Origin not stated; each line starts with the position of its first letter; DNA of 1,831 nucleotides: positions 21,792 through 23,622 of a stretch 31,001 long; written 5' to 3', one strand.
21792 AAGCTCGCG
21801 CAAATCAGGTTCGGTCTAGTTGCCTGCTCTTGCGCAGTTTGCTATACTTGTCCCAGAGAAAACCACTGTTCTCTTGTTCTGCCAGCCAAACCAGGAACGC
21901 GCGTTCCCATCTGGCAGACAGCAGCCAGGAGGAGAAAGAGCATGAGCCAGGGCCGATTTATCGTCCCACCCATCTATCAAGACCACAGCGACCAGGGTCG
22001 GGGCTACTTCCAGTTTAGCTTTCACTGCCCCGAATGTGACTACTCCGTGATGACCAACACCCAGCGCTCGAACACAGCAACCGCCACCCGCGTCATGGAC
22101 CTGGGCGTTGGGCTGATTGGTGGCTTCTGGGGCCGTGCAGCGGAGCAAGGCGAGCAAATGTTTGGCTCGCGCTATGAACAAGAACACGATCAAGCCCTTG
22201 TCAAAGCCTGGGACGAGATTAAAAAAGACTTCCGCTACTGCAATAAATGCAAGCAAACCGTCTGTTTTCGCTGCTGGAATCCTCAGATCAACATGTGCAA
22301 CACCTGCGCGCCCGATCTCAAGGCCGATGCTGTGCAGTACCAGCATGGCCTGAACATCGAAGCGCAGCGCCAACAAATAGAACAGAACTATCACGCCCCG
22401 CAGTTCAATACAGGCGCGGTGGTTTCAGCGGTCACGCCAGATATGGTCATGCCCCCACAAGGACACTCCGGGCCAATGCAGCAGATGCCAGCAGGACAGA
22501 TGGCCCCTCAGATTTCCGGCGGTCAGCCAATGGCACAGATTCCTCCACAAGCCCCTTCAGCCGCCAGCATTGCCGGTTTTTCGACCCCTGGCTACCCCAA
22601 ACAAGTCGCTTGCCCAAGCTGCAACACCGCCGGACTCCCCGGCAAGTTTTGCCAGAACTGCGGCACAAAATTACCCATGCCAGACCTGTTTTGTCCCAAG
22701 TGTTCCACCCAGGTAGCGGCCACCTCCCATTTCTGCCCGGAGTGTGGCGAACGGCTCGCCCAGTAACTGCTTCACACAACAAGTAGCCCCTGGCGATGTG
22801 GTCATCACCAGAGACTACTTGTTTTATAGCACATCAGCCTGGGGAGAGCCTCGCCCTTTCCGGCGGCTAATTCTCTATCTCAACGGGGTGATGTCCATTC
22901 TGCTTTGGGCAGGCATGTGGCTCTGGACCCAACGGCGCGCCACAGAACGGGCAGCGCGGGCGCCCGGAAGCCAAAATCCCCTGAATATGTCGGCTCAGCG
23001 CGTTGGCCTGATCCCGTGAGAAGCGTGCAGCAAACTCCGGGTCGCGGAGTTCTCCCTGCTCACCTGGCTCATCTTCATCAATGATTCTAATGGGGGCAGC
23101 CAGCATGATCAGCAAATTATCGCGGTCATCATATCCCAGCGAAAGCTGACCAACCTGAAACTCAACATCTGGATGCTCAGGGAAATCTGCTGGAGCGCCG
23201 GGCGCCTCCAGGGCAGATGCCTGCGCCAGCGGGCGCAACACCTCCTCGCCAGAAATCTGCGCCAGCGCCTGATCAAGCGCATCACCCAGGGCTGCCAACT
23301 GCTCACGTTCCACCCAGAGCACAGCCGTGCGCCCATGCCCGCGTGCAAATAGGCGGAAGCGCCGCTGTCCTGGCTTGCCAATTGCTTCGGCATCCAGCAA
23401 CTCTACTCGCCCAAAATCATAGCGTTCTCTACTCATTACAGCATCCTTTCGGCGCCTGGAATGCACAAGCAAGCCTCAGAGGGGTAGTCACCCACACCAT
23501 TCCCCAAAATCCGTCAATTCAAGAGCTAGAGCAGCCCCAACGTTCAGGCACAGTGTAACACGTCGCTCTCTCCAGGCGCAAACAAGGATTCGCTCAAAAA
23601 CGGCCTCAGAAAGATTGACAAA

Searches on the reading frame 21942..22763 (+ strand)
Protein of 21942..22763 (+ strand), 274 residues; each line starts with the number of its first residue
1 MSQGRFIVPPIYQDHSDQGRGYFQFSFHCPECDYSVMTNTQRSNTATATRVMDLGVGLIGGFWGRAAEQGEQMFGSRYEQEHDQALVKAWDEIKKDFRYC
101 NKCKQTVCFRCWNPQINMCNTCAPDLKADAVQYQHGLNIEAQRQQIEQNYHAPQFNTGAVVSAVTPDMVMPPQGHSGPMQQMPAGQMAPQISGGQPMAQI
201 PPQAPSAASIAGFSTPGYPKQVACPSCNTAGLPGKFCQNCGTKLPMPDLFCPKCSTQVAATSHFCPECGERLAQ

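Call 61: search_protein_families(library=pfam, proteins=[window:21942-22763:+], max_evalue=0.00001)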
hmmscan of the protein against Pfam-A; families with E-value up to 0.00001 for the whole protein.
window:21942-22763:+ (274 aa): 2 families
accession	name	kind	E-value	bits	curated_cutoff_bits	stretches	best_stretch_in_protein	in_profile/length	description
PF12773.13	DZR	-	2e-09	37.9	27.3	1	224-269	1-45/45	Double zinc ribbon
PF13240.11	Zn_Ribbon_1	-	5.7e-09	35.9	25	0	250-271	1-22/23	zinc-ribbon domain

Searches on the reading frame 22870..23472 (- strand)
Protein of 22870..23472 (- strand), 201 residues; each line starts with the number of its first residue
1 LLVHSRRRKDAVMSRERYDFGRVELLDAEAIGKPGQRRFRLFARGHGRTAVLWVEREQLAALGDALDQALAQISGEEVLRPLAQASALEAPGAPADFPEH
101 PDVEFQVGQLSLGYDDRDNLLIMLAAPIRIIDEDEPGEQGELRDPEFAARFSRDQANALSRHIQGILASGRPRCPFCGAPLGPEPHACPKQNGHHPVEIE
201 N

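Call 61: search_protein_families(library=pfam, proteins=[window:22870-23472:-], max_evalue=0.00001)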
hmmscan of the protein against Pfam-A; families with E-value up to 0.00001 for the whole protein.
window:22870-23472:- (201 aa): 1 family
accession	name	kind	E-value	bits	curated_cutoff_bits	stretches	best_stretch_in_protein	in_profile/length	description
PF11290.13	DUF3090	-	6.1e-34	117.8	27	1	18-188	1-170/170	Protein of unknown function (DUF3090)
